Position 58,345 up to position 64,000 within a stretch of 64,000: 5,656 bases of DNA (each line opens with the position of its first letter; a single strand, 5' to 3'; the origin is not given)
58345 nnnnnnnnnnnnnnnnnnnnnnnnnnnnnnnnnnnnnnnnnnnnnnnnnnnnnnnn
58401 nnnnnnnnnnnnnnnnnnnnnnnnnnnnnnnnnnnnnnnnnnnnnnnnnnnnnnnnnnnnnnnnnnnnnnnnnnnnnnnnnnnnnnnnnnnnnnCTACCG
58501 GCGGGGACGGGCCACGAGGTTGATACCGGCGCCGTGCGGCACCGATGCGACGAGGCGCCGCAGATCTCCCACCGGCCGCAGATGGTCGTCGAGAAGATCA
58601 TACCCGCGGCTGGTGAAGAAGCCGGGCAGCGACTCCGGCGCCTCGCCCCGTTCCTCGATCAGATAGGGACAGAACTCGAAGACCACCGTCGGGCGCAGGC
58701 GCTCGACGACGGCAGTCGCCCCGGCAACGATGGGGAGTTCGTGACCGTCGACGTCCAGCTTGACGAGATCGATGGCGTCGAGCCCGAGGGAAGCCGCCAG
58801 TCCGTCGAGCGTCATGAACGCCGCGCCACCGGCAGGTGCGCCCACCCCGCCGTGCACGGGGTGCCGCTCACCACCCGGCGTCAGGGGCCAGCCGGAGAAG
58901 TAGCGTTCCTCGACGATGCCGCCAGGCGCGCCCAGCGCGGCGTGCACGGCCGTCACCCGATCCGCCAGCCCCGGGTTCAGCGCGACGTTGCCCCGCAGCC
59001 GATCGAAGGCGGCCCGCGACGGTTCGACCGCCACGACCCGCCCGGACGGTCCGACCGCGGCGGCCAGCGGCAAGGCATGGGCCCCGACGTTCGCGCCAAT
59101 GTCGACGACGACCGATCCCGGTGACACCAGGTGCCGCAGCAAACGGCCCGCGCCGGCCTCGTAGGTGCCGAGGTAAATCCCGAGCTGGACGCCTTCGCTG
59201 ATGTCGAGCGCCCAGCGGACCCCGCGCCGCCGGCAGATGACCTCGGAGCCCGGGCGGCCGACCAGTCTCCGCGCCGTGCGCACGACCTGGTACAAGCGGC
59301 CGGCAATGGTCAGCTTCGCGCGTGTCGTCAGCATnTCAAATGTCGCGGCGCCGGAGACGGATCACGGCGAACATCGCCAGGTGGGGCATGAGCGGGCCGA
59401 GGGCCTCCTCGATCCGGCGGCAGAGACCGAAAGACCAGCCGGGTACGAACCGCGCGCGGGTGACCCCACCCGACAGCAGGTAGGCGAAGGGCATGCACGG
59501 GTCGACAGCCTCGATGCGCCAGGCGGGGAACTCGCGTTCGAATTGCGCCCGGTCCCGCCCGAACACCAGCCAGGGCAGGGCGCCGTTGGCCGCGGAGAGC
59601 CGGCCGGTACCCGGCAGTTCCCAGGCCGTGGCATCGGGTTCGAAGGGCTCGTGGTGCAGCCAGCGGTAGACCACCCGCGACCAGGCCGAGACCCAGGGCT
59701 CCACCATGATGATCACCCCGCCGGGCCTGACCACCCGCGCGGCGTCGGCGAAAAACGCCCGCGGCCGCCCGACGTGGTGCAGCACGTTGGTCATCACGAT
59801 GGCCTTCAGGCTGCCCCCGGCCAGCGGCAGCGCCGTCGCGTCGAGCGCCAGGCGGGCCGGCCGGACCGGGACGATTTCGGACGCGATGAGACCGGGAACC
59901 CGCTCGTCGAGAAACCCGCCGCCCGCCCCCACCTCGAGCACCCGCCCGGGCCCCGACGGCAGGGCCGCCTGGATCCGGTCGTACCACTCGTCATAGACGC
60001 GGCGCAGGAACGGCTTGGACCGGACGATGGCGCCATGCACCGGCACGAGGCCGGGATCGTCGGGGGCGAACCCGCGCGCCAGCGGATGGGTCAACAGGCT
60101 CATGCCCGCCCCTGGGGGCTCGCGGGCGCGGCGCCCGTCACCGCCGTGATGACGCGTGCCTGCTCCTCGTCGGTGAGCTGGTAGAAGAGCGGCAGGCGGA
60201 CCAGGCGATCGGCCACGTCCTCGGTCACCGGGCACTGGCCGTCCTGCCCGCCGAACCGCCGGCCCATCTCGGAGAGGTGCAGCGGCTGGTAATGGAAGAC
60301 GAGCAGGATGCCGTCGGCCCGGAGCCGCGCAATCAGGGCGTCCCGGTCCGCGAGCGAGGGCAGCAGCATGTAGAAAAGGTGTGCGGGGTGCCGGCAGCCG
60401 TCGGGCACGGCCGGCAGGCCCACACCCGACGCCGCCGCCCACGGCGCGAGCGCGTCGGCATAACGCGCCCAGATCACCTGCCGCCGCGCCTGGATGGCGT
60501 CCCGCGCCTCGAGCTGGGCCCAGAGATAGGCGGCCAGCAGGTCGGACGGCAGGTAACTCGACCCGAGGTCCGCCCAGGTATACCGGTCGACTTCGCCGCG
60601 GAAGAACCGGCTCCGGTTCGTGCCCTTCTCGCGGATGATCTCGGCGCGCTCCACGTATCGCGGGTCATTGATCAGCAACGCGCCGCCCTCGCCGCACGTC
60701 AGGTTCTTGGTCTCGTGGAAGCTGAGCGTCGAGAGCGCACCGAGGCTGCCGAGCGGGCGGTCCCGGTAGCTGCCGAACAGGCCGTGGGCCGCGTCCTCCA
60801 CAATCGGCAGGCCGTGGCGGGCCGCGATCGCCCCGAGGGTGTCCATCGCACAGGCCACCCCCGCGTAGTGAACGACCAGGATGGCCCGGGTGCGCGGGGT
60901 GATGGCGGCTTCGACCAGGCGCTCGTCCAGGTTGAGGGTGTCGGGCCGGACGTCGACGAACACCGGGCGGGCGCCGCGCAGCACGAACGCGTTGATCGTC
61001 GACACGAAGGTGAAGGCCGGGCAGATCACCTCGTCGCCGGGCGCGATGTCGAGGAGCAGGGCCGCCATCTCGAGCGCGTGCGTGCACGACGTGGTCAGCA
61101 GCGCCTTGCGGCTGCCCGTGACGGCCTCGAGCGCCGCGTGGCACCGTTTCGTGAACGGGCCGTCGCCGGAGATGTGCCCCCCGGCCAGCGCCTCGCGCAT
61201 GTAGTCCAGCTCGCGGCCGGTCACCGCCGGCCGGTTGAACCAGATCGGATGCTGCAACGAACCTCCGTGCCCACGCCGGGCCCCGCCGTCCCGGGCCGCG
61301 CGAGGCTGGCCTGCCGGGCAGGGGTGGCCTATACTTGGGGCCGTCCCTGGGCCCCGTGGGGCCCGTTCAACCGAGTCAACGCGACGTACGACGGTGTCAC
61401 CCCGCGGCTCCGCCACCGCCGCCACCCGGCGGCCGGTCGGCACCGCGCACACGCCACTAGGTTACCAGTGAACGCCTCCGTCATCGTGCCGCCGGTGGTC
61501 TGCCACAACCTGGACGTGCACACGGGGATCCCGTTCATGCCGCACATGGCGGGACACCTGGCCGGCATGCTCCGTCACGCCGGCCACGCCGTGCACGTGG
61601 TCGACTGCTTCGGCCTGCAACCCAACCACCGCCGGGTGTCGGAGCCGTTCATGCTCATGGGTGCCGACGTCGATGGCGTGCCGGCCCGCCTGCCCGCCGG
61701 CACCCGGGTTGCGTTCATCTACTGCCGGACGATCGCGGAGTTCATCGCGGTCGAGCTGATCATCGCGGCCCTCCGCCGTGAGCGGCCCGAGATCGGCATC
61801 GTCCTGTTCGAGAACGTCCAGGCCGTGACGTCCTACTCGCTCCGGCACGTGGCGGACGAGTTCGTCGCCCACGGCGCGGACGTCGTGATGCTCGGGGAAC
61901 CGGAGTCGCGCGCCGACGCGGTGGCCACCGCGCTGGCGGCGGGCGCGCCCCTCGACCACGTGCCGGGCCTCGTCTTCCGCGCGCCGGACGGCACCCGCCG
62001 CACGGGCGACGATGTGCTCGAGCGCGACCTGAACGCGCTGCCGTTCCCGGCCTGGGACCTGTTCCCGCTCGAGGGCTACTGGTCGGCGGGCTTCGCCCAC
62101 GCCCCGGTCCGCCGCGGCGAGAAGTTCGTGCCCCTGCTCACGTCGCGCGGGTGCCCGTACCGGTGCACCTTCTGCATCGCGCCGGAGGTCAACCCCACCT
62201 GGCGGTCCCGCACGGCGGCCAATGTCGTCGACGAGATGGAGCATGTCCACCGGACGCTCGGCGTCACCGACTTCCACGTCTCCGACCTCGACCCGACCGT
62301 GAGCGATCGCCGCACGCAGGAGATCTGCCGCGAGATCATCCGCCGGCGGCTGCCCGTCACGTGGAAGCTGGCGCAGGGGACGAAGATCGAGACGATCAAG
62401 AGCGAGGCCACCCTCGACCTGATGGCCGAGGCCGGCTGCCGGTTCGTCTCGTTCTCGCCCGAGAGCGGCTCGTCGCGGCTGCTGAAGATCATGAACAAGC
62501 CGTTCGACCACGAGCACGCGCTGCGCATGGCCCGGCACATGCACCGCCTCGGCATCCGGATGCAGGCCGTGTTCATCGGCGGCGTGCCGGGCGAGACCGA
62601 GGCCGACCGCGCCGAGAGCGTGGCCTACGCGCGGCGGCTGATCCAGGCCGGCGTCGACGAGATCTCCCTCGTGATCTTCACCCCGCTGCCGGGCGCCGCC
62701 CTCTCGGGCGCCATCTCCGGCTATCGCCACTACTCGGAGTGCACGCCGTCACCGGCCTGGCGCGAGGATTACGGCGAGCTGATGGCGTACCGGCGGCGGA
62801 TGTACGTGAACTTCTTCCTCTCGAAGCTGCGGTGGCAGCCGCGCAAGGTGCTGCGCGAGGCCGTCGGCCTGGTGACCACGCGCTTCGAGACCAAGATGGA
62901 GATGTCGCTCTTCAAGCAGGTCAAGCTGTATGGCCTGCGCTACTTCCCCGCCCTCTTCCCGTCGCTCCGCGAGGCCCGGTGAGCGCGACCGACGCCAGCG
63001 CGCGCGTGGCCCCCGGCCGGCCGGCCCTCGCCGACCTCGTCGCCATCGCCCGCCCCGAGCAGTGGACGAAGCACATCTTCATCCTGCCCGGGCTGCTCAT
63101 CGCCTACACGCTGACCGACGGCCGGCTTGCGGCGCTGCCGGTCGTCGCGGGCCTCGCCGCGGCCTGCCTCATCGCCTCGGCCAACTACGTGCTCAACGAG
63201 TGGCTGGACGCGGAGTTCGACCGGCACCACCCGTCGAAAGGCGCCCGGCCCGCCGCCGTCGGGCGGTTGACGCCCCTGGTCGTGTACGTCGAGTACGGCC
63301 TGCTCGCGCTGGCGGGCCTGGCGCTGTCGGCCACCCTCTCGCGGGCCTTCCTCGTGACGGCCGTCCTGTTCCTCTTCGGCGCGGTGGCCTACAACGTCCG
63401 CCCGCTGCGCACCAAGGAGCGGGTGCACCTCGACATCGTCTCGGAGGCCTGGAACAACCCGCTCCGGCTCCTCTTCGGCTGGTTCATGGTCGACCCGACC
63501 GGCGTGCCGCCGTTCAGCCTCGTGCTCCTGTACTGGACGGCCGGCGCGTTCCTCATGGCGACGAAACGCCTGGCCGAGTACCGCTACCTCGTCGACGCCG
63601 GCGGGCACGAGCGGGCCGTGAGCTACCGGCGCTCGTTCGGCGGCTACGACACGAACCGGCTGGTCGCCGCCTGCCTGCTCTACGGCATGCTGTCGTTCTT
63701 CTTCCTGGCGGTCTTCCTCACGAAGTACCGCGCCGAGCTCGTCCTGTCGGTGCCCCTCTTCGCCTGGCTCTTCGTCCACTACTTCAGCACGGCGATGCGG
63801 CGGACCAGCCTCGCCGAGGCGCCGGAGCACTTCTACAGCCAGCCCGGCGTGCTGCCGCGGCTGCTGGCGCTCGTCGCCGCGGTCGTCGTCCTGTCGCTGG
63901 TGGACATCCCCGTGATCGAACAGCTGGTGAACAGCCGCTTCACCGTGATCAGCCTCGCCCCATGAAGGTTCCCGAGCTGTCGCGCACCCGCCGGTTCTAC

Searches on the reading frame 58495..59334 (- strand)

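Call 19: search_protein_families(library=pfam, proteins=[window:58495-59334:-], max_evalue=0.1)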
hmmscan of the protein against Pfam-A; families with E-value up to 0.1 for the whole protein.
window:58495-59334:- (279 aa): 6 families
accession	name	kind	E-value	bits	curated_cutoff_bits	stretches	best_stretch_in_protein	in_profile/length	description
PF05050.19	Methyltransf_21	-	5.1e-16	59.7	22.7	1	78-246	1-172/173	Methyltransferase FkbM domain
PF02475.24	TRM5-TYW2_MTfase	-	8.9e-06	26.2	28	1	35-130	4-92/164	TRM5/TYW2 methyltransferase domain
PF13649.12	Methyltransf_25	-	0.0024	19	27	1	76-131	1-52/97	Methyltransferase domain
PF01135.25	PCMT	-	0.016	15.4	20.3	1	65-113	68-114/210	Protein-L-isoaspartate(D-aspartate) O-methyltransferase (PCMT)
PF05575.17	V_cholerae_RfbT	-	0.016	14.9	27.9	1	74-125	81-131/286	Vibrio cholerae RfbT protein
PF10672.15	Methyltrans_SAM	-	0.037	13.7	27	1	17-128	71-177/286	S-adenosylmethionine-dependent methyltransferase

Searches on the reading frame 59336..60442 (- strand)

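Call 24: search_protein_families(library=pfam, proteins=[window:59336-60442:-], max_evalue=0.01)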
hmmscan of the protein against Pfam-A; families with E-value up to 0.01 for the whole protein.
window:59336-60442:- (368 aa): 5 families
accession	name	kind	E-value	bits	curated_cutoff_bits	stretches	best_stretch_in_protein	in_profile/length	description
PF08241.18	Methyltransf_11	-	3.7e-09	37.5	21.2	1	198-246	47-95/95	Methyltransferase domain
PF13489.12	Methyltransf_23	-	5.8e-08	33.1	27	1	147-252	3-122/164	Methyltransferase domain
PF13649.12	Methyltransf_25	-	7.9e-06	26.9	27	1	199-242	52-97/97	Methyltransferase domain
PF08242.18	Methyltransf_12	-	4e-05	24.7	30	1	193-244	51-98/98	Methyltransferase domain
PF13847.12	Methyltransf_31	-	0.0012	19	27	1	201-252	62-115/145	Methyltransferase domain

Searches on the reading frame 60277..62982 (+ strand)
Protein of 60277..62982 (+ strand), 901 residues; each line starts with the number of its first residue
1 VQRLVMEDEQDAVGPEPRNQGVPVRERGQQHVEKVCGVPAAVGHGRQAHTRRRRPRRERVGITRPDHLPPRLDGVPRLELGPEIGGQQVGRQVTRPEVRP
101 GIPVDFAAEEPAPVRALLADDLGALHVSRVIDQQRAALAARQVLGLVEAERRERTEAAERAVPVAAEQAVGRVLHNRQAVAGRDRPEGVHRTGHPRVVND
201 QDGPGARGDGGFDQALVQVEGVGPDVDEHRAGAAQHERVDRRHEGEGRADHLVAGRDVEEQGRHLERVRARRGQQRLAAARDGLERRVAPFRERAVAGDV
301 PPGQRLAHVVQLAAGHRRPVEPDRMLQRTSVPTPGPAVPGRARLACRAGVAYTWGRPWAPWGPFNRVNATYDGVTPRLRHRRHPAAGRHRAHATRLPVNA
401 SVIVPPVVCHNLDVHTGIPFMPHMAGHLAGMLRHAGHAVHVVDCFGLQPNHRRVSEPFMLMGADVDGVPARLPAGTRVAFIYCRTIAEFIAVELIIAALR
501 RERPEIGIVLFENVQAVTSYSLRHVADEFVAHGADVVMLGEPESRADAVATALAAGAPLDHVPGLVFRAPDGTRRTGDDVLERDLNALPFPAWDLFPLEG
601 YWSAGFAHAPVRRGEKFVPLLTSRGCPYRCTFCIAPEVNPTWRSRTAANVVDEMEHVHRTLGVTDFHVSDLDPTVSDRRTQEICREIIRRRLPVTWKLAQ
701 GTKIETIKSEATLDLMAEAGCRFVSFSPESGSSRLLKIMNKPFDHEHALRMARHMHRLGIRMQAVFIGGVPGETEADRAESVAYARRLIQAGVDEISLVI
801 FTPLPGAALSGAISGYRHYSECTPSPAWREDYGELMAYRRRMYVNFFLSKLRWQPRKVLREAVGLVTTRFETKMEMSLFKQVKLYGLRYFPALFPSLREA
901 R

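Call 24: search_protein_families(library=pfam, proteins=[window:60277-62982:+], max_evalue=0.01)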
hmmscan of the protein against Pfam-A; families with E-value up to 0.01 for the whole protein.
window:60277-62982:+ (901 aa): 1 family
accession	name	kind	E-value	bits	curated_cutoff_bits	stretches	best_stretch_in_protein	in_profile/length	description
PF04055.27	Radical_SAM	-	6.5e-23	82.2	29.5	1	622-783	3-164/166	Radical SAM superfamily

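Call 29: search_protein_families(library=ncbifam, proteins=[window:60277-62982:+], max_evalue=0.00001)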
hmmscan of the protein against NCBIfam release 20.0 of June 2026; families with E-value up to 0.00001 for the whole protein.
window:60277-62982:+ (901 aa): 22 families
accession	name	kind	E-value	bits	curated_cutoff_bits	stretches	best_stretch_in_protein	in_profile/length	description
NF038361.1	rSAM_Sden_1168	equivalog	3.4e-38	131.5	575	1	375-809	40-469/560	Sden_1168 family B12-binding radical SAM P-methyltransferase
TIGR03471.1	HpnJ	equivalog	5.4e-31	108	577.6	1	535-809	122-383/472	hopanoid biosynthesis associated radical SAM protein HpnJ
NF050148.1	rSAM_ApyD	equivalog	3.4e-30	105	750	1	488-810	86-390/645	RiPP biosynthesis radical SAM protein ApyD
TIGR02026.1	BchE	equivalog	6.7e-26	91.2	481.35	1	424-813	24-387/497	magnesium-protoporphyrin IX monomethyl ester anaerobic oxidative cyclase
TIGR04385.1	B12_rSAM_cofa1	equivalog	7.4e-26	91.3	450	1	494-788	88-364/438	B12 lower ligand biosynthesis radical SAM protein BzaD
TIGR04479.1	bcpD_PhpK_rSAM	subfamily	1.4e-24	86.3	600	1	486-784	121-405/504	PhpK family radical SAM P-methyltransferase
TIGR04013.1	B12_SAM_MJ_1487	hypoth_equivalog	3.2e-18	65.7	251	2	724-812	269-356/382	TIGR04013 family B12-binding domain/radical SAM domain-containing protein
TIGR04072.2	rSAM_ladder_B12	equivalog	1.6e-17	63.3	360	1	617-790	180-351/443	lipid biosynthesis B12-binding/radical SAM protein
TIGR04428.1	B12_rSAM_trp_MT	equivalog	8.6e-17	60.7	500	1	619-787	218-397/558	tryptophan 2-C-methyltransferase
TIGR03975.1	rSAM_ocin_1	subfamily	1.2e-16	60.4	281.85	1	534-784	182-426/606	RiPP maturation radical SAM C-methyltransferase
TIGR04014.1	B12_SAM_MJ_0865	equivalog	9.6e-16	57.6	360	1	534-812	90-357/434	methyl-coenzyme M reductase glutamine C-methyltransferase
TIGR04295.1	B12_rSAM_oligo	hypoth_equivalog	2.7e-13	49.4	400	1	422-806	25-377/422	TIGR04295 family B12-binding domain-containing radical SAM protein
TIGR00089.1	TIGR00089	subfamily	8e-09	34.8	251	0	622-657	145-180/429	MiaB/RimO family radical SAM methylthiotransferase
TIGR01125.1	TIGR01125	equivalog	2.6e-08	33.3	356.95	1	622-782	142-310/432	30S ribosomal protein S12 methylthiotransferase RimO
NF045585.1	rSAM_slr0320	equivalog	6.4e-08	31.6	775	1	615-801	233-423/511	photosystem II high light acclimation radical SAM protein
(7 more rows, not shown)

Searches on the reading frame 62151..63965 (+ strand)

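Call 24: search_protein_families(library=pfam, proteins=[window:62151-63965:+], max_evalue=0.01)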
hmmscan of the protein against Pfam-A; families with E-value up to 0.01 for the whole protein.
window:62151-63965:+ (604 aa): 1 family
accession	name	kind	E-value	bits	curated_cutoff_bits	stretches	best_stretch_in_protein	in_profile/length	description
PF01040.23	UbiA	-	2.4e-18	66.8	34.2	1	313-550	3-234/250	UbiA prenyltransferase family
